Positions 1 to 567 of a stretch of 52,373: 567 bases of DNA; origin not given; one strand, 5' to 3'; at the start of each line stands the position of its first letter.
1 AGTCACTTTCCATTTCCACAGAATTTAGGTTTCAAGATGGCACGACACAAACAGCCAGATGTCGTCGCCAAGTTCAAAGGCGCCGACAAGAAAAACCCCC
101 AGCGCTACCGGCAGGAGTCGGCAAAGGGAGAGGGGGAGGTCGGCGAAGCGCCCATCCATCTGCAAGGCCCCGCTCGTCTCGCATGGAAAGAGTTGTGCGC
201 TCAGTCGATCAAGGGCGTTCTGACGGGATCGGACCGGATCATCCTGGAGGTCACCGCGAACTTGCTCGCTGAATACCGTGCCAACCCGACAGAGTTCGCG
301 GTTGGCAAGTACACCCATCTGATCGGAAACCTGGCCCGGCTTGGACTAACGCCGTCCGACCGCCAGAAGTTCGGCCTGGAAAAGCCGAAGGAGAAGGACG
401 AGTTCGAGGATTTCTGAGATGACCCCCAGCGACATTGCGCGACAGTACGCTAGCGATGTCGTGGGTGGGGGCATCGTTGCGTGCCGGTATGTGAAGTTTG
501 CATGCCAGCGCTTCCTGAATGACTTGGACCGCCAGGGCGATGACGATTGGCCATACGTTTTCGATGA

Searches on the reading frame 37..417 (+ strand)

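Call 48: search_protein_families(library=phrogs, proteins=[window:37-417:+], max_evalue=0.001)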
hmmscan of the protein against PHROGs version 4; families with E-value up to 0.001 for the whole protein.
window:37-417:+ (126 aa): 1 family
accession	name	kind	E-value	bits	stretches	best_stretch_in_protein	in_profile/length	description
phrog_83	-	head and packaging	4.7e-22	79.7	1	1-126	42-198/246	terminase small subunit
